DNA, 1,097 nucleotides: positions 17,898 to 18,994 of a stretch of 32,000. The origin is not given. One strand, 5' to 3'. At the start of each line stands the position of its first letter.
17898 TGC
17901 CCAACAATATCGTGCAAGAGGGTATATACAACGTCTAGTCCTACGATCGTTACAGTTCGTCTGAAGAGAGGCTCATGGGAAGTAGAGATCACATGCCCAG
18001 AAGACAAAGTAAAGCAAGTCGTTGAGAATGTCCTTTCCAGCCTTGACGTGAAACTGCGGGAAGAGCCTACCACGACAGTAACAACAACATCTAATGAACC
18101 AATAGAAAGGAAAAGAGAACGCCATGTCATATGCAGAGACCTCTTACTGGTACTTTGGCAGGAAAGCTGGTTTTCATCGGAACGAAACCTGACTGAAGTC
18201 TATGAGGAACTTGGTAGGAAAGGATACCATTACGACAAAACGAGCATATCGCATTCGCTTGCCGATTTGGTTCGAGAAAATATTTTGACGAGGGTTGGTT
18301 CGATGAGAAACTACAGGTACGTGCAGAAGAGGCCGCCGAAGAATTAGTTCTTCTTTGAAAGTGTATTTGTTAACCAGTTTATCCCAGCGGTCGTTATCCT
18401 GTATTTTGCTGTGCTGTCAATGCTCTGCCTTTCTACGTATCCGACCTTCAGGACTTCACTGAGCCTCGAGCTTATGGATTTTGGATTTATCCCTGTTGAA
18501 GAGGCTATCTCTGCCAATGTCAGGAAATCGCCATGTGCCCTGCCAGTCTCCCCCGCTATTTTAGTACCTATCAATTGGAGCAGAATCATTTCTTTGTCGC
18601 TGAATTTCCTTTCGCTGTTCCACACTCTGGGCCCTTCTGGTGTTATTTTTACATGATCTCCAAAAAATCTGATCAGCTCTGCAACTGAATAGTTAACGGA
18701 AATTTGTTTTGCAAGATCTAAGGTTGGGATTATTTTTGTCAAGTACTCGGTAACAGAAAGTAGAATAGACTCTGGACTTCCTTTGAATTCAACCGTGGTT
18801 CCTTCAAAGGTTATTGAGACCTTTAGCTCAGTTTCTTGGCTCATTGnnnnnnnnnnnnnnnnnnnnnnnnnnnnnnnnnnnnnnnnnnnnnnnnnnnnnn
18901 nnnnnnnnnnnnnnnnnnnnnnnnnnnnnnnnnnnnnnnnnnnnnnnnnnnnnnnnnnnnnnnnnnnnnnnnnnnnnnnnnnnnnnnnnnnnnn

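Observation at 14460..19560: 5.1-kb cassette bracketed by ~160-bp inverted repeats: NurA-like nuclease, HerA-like ATPase, XRE protein and three wHTH paralogs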

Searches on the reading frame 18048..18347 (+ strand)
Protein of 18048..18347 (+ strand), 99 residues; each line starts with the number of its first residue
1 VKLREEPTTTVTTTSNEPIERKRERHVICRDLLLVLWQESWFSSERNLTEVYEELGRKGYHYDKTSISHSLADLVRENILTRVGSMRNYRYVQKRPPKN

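Call 8: search_protein_families(library=pfam, proteins=[window:18048-18347:+], max_evalue=0.1)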
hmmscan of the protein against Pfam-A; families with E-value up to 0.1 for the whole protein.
window:18048-18347:+ (99 aa): 1 family
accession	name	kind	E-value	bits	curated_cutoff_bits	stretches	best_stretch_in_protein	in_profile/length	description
PF02334.22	RTP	-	0.052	14.5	26.7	1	39-88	21-69/113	Replication terminator protein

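Call 12: search_protein_families(library=ncbifam, proteins=[window:18048-18347:+], max_evalue=0.1)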
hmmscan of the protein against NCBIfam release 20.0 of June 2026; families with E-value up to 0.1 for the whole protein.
window:18048-18347:+ (99 aa): 1 family
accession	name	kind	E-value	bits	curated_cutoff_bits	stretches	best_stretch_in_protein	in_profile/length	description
NF003988.0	PRK05472.1-1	equivalog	0.033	14.2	321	1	51-83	55-87/214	redox-sensing transcriptional repressor Rex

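Call 13: search_protein_families(library=padloc, proteins=[window:18048-18347:+], max_evalue=0.1)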
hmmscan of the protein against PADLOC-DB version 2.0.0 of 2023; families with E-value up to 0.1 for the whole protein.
window:18048-18347:+ (99 aa): 0 families

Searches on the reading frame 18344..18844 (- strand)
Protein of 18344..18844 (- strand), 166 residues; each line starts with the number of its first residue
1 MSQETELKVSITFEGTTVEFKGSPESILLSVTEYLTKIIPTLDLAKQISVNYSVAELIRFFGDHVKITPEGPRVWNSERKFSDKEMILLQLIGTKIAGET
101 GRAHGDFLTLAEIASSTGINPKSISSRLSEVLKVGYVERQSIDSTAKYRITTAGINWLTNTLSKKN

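Call 8: search_protein_families(library=pfam, proteins=[window:18344-18844:-], max_evalue=0.1)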
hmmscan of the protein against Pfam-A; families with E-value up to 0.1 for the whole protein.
window:18344-18844:- (166 aa): 5 families
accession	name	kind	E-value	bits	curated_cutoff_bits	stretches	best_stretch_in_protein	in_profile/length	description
PF12802.13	MarR_2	-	0.0017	18.9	27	1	99-141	13-54/61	MarR family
PF13412.12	HTH_24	-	0.025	14.6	21.9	1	108-138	18-48/48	Winged helix-turn-helix DNA-binding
PF04182.18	B-block_TFIIIC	-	0.027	15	22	1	109-145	20-54/73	B-block binding subunit of TFIIIC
PF08281.18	Sigma70_r4_2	-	0.042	13.9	25.7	1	108-132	27-51/54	Sigma-70, region 4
PF01978.25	TrmB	-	0.07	13.4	25.6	0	109-150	24-64/68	Sugar-specific transcriptional regulator TrmB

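Call 12: search_protein_families(library=ncbifam, proteins=[window:18344-18844:-], max_evalue=0.1)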
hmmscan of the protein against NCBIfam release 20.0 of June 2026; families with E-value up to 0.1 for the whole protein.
window:18344-18844:- (166 aa): 1 family
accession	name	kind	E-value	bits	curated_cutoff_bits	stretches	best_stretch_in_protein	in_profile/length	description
NF053660.1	ORF80_fam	equivalog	0.0091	15.9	95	1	107-140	16-49/70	ORF80 family leucine zipper DNA-binding protein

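Call 13: search_protein_families(library=padloc, proteins=[window:18344-18844:-], max_evalue=0.1)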
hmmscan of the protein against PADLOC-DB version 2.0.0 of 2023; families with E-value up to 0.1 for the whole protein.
window:18344-18844:- (166 aa): 9 families
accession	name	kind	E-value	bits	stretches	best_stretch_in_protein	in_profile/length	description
PDLC01879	CARF3--CARF_TM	-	0.0005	17.8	1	79-158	152-217/222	-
PDLC01870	CARF3--CARF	-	0.0012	16.6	1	111-156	155-200/228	-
PDLC04133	mad1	-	0.0019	16.5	1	106-161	4-53/60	mads_1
PDLC01438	Csa3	-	0.0063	14.6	1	83-165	149-216/305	"CAS-I,CAS-II,CAS-III,CAS-IV,CAS-V,CAS-VI; associated_signaling"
PDLC04796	PDC-S02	-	0.0068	13.4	1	117-165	169-213/390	-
PDLC01848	CARF3--CARF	-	0.0082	13.8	1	109-154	151-189/197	-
PDLC01434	CasR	-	0.022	12.6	1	111-156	145-188/191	"CAS-I,CAS-II,CAS-III,CAS-IV,CAS-V,CAS-VI; associated_signaling"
PDLC02644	DrmMI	-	0.025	10.5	1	102-154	927-979/988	DrmMI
PDLC02976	WH_III-A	-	0.032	12.9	0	109-160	20-66/104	-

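Call 100: search_protein_families(library=phrogs, proteins=[window:18347-18844:-], max_evalue=0.01)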
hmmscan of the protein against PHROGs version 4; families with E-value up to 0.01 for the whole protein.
window:18347-18844:- (166 aa): 2 families
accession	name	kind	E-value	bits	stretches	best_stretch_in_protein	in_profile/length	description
phrog_678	-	DNA, RNA and nucleotide metabolism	4.5e-06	27.5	1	73-160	64-145/346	replication initiation O-like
phrog_3502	-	unknown function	0.0045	18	1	77-151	45-115/131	-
